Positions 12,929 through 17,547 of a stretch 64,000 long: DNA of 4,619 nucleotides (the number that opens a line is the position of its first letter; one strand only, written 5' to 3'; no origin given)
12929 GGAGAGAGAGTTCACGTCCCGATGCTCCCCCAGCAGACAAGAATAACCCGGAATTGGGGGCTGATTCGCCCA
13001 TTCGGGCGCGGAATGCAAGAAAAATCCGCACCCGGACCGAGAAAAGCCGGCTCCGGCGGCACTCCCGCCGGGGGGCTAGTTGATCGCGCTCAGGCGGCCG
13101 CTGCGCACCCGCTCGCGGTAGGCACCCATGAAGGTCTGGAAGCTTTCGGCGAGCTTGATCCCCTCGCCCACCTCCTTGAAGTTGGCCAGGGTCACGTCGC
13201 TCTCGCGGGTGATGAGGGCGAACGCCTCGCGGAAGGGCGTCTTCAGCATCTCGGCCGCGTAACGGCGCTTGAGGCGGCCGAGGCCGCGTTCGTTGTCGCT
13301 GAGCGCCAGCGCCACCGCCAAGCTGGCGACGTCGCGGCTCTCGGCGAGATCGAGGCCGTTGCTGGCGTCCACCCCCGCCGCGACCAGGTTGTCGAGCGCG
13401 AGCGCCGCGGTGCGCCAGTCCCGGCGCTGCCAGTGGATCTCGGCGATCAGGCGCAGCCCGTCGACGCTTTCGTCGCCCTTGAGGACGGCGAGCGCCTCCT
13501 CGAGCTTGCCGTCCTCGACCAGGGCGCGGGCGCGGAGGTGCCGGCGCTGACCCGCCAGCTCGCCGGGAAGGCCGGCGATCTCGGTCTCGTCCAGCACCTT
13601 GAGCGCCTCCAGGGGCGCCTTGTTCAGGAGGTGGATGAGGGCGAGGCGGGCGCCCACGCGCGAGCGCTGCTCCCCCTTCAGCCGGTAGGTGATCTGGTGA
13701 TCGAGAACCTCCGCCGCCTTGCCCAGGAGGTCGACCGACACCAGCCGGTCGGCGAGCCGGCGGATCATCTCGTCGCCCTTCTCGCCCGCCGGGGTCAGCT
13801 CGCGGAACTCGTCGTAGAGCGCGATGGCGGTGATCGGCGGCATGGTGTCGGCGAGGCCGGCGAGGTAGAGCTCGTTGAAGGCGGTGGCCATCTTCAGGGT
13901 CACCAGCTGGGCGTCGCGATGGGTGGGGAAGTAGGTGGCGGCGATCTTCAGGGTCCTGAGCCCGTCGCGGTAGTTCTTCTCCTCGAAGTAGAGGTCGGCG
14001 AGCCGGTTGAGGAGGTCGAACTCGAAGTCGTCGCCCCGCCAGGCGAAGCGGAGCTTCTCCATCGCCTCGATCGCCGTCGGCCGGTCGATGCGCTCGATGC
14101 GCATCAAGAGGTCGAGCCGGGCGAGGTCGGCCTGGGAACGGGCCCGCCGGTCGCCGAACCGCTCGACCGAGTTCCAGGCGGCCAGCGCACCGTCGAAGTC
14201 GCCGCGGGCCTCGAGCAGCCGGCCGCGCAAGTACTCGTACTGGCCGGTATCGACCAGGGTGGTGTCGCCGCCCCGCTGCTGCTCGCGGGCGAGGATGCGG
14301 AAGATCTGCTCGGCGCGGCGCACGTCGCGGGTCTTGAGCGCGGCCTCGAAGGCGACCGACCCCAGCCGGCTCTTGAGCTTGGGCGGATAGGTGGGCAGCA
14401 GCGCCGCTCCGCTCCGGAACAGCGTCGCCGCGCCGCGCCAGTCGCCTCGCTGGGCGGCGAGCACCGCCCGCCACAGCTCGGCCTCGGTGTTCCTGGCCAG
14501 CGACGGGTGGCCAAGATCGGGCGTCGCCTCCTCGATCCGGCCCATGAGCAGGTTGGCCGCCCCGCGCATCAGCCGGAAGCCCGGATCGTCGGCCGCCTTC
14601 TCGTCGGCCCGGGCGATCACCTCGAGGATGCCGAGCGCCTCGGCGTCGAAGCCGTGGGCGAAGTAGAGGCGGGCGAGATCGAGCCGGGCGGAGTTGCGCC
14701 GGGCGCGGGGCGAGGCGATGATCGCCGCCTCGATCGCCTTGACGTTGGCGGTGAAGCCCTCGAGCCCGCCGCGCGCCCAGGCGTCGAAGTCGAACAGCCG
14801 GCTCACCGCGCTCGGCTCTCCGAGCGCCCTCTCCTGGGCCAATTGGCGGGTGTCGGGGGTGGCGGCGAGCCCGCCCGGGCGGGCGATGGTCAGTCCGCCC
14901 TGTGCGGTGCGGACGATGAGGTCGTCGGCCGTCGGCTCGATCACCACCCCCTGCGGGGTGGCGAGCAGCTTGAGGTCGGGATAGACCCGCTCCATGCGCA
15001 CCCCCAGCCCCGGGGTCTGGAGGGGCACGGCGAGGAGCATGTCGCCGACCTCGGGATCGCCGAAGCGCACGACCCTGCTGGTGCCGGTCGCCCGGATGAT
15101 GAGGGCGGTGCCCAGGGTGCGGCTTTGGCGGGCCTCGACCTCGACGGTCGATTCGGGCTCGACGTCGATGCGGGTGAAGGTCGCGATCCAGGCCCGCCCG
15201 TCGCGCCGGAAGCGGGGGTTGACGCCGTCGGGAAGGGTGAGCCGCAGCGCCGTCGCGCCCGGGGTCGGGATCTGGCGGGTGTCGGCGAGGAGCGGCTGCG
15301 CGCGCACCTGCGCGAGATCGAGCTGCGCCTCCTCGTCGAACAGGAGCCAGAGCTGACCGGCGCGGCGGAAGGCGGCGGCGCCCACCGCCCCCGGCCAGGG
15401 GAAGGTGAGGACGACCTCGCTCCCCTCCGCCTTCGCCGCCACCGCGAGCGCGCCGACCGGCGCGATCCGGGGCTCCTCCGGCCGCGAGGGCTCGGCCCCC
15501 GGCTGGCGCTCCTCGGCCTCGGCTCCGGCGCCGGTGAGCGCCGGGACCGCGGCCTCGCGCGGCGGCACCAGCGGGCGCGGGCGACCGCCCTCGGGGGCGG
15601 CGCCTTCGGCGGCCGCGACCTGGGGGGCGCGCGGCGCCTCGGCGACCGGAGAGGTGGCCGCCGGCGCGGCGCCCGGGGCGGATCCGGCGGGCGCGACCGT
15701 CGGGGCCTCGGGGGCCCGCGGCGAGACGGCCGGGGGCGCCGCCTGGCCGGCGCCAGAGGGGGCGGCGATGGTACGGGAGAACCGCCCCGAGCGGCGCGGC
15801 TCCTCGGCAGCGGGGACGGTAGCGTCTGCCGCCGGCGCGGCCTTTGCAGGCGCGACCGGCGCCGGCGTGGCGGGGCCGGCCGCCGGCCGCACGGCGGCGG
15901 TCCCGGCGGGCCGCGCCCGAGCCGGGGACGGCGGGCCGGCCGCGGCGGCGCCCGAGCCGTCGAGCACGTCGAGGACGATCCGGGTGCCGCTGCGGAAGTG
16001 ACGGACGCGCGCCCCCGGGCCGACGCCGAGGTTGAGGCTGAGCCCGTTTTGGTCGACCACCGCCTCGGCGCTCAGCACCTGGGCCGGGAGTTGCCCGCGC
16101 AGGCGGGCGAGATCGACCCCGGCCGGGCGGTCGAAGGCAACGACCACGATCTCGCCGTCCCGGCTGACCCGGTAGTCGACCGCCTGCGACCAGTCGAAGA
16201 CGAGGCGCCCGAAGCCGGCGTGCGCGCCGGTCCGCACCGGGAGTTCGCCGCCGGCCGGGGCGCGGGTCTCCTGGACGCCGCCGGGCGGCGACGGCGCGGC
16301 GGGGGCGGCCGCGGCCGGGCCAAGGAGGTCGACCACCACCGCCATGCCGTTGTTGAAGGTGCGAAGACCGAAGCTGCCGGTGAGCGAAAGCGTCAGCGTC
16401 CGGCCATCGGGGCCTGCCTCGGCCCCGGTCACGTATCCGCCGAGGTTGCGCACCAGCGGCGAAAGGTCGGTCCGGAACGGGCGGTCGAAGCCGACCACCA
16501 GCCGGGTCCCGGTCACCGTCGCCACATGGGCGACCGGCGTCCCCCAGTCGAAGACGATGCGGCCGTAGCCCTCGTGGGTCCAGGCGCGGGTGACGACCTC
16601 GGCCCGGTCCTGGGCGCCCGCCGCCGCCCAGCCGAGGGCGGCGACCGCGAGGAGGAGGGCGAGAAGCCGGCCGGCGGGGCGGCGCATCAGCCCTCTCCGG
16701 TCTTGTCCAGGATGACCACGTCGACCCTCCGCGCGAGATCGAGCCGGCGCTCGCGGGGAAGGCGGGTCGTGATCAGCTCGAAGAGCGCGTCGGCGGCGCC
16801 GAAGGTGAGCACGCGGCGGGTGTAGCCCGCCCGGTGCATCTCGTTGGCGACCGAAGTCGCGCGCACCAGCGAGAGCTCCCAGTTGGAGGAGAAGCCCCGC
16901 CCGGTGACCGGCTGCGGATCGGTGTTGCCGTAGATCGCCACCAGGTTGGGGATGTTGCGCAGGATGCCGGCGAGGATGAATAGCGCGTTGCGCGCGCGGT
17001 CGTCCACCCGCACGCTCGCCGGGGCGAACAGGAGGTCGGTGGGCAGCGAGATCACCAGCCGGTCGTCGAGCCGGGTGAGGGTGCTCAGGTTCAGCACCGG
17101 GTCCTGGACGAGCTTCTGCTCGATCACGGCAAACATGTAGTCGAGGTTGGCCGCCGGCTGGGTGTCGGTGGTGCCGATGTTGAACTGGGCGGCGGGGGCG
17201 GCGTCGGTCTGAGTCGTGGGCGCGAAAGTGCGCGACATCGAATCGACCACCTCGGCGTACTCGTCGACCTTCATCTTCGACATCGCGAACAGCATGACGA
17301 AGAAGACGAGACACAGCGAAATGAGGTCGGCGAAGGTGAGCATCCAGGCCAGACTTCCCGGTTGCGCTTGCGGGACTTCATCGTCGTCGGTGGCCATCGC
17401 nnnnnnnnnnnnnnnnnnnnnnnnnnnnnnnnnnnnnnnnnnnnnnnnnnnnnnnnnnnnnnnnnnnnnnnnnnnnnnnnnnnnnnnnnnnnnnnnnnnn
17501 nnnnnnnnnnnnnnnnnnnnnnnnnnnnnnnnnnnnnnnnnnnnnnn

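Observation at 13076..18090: Secreted 1203-aa AMIN-like/TPR protein coupled to a MotB plus an Asp-less pseudo-MotB: candidate undescribed periplasmic stator scaffold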

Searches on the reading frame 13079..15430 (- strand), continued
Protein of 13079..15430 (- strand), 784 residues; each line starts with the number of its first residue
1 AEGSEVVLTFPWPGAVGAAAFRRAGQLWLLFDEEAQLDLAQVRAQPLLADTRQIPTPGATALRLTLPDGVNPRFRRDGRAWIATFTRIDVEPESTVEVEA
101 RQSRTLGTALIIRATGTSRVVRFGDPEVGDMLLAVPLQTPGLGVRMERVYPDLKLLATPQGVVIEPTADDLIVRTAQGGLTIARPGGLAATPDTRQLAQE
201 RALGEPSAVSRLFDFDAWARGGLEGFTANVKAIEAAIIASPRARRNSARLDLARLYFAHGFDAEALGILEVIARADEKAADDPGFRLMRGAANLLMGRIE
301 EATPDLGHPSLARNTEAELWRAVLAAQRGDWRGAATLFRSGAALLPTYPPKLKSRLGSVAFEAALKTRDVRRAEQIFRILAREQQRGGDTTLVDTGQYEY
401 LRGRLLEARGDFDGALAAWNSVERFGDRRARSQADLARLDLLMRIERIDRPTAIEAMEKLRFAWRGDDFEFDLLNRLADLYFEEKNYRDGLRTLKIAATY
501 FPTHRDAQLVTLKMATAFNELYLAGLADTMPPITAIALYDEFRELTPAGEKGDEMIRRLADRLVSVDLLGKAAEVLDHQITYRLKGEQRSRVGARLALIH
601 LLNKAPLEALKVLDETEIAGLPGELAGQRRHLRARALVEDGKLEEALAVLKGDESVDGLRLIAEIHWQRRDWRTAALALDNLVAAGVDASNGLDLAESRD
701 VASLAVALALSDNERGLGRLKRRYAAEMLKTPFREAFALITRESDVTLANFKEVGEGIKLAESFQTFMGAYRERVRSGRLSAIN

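Call 83: get_annotated_region(hit=H1, flank=8000)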
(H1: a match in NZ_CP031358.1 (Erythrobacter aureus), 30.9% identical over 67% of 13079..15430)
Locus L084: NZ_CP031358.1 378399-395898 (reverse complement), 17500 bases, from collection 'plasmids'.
description: Erythrobacter aureus strain YH-07 plasmid unnamed, complete sequence
organism: Erythrobacter aureus (NCBI taxid 2182384)
taxonomy: Bacteria; Pseudomonadota; Alphaproteobacteria; Sphingomonadales; Erythrobacteraceae; Erythrobacter; Erythrobacter aureus
host: -; source: marine sediment; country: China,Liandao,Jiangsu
typing (MOB-suite, as given by PLSDB): non-mobilizable
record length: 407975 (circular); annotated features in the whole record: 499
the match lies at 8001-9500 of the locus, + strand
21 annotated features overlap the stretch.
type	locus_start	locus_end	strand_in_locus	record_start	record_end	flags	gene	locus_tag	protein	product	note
CDS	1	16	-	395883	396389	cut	-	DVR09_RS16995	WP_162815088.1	hypothetical protein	-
CDS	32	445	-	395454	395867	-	-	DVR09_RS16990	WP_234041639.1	hypothetical protein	-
CDS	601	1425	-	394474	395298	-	-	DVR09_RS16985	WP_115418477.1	flagellin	-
CDS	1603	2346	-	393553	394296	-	flgH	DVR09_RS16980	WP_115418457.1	flagellar basal body L-ring protein FlgH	GO:0071973 - bacterial-type flagellum-dependent cell motility [Evidence IEA]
CDS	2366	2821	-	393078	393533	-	flgA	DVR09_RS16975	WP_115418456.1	flagellar basal body P-ring formation chaperone FlgA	GO:0001539 - cilium or flagellum-dependent cell motility [Evidence IEA]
CDS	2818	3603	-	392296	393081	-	flgG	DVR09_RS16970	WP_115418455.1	flagellar basal-body rod protein FlgG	GO:0071973 - bacterial-type flagellum-dependent cell motility [Evidence IEA]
CDS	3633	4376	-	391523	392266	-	-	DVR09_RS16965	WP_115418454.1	flagellar hook basal-body protein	-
CDS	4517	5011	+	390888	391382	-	-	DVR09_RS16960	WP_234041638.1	flagellar basal body-associated FliL family protein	GO:0071973 - bacterial-type flagellum-dependent cell motility [Evidence IEA]; GO:0006935 - chemotaxis [Evidence IEA]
CDS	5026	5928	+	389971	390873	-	fliM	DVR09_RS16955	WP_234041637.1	flagellar motor switch protein FliM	GO:0001539 - cilium or flagellum-dependent cell motility [Evidence IEA]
CDS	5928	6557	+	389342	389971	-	-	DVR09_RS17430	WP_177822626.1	DUF6468 domain-containing protein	-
CDS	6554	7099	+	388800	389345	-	-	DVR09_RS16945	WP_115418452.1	hypothetical protein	-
CDS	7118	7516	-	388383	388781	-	-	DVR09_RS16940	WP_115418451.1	flagellar basal body-associated FliL family protein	-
CDS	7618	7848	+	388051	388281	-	-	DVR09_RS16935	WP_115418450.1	hypothetical protein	-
CDS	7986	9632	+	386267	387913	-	-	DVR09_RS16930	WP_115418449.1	hypothetical protein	-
CDS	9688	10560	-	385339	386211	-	-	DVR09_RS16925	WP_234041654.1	flagellin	-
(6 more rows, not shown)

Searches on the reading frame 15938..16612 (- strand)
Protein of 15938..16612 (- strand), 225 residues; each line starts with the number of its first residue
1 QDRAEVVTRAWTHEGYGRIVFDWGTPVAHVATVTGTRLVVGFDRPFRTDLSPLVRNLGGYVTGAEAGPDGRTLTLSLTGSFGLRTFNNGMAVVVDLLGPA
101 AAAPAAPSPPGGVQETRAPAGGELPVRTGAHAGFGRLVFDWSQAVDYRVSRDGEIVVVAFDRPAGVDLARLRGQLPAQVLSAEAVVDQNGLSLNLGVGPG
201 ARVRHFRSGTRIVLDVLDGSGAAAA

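Call 62: search_solved_structures(query=A5, max_evalue=10, show_alignments=2)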
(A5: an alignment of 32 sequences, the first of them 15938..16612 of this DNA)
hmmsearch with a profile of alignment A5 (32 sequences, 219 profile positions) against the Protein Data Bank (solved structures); distinct sequences matched with E-value up to 10: 6.
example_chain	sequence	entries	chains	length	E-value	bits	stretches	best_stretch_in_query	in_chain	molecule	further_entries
3i3u_A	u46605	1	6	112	0.027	16.9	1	87-140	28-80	uncharacterized protein lp_1913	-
3flh_A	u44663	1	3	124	0.035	16.6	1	87-140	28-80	uncharacterized protein lp_1913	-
3fnj_A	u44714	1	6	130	0.039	16.4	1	87-140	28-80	protein lp_1913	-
1yn3_A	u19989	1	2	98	0.15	14.6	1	142-216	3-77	truncated cell surface protein map-w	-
8d4u_C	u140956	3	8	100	0.16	14.4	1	142-216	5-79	Extracellular Adherence Protein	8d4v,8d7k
3jc8_Qa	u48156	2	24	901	2.3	10.6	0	74-162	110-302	PilQ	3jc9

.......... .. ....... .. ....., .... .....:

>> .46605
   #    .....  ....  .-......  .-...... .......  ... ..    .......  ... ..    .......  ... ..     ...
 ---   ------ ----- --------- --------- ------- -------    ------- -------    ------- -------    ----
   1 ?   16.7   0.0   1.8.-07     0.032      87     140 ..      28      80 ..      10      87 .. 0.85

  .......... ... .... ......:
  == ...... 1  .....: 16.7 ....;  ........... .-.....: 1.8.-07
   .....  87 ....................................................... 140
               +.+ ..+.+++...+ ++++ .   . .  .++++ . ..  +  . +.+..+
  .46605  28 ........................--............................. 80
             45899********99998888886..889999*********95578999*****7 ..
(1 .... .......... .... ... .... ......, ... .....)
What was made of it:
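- On AMIN domain (PF11741) / AMIN-like (PF24837): PilQ appears at E 2.3 (call 62).
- The PDB profile search shows PilQ at E 2.3 (call 62).
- Tried and rejected: The PDB profile search gives only chance hits, such as lp_1913 at E 0.03 (call 62).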

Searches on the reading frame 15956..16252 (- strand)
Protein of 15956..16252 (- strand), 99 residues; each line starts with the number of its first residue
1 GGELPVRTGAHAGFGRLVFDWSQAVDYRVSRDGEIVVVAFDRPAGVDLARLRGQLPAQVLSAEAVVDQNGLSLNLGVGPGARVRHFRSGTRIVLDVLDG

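Call 60: search_protein_families(library=pfam, proteins=[window:15956-16252:-], max_evalue=1)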
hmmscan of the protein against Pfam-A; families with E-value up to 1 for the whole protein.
seq(99 aa): 1 family
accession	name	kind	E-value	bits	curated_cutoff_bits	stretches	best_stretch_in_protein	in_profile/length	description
PF24837.1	AMIN-like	-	0.00028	21.4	27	1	6-34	6-37/129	AMIN-like domain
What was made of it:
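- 15959..16246 (-): AMIN-like beta module 2 (residues ~148-243). Pfam AMIN-like PF24837 at E 2.8e-4, 21.4 bits, below the 27-bit cut-off (call 60).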

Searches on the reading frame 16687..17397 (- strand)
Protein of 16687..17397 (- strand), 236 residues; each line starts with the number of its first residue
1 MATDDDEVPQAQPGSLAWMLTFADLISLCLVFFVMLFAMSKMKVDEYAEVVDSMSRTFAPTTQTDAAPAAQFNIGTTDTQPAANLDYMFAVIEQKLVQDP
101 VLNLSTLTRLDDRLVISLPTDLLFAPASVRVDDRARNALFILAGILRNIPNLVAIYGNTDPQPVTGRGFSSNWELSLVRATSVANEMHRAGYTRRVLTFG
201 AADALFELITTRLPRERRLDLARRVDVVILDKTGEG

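Call 4: search_protein_families(library=pfam, proteins=[window:16687-17397:-], max_evalue=0.1)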
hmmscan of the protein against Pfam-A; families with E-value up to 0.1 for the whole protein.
window:16687-17397:- (236 aa): 2 families
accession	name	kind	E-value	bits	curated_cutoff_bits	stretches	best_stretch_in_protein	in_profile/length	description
PF13677.11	MotB_plug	-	3.4e-14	52.6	24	1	12-58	12-58/58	Membrane MotB of proton-channel complex MotA/MotB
PF00691.25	OmpA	-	1.6e-05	25.6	27.2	1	123-195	1-72/98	OmpA family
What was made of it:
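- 16687..17397 (-): MotB, 236 aa, canonical (Asp24, plug, OmpA-like domain with GNTD / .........). Pfam MotB_plug 3.4e-14 and OmpA 1.6e-5 (call 4).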

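Call 5: search_protein_families(library=ncbifam, proteins=[window:16687-17397:-], max_evalue=0.1)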
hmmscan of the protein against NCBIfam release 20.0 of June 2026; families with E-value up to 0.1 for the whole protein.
window:16687-17397:- (236 aa): 23 families
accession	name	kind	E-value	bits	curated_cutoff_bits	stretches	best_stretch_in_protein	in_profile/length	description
NF006508.0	PRK08944.1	subfamily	4.2e-28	98.4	259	2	92-230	151-288/304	MotB family protein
NF006541.1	PRK09038.1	equivalog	2.1e-26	93.1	283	2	106-231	127-250/253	flagellar motor protein MotD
NF005382.1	PRK06925.1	equivalog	4.3e-24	86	264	1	19-231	1-225/225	flagellar motor protein MotS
NF005195.1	PRK06667.1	equivalog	1.5e-19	70.8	300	1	12-232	10-238/241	flagellar motor protein MotB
NF005236.0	PRK06742.1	equivalog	3.9e-17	62.5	312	1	11-185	5-180/225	flagellar motor protein MotS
NF005444.0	PRK07033.1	equivalog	1.7e-16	60.3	520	1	26-232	234-424/438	DotU family type VI secretion system protein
TIGR03350.1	type_VI_ompA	equivalog_domain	1.2e-14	54.5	139.8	1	105-204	15-115/137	type VI secretion system protein TssL, long form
NF005831.1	PRK07734.1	equivalog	2.2e-14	53.8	301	2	96-182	114-202/250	flagellar motor protein MotB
NF006285.1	PRK08457.1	equivalog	1.1e-13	51.5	250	1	17-198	15-203/253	flagellar motor protein MotB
NF006548.1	PRK09041.1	equivalog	2e-12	46.9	277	1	123-233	169-277/287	flagellar motor protein MotB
NF053611.1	YiaD_Gzip_OmpA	equivalog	2.1e-08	34.1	175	1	105-198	87-177/206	YiaD family glycine zipper/OmpA-like lipoprotein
NF005999.0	PRK08126.1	subfamily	1.4e-07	30.7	571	1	115-204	318-408/432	hypothetical protein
NF006543.0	PRK09039.1-2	equivalog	9.6e-07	28.9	305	1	120-197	232-317/350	peptidoglycan -binding protein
NF006545.0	PRK09039.1-4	equivalog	7.5e-06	25.8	372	1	145-197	257-310/342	peptidoglycan -binding protein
NF006547.1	PRK09040.1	equivalog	5.6e-05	22.6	194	1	111-227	80-198/213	hypothetical protein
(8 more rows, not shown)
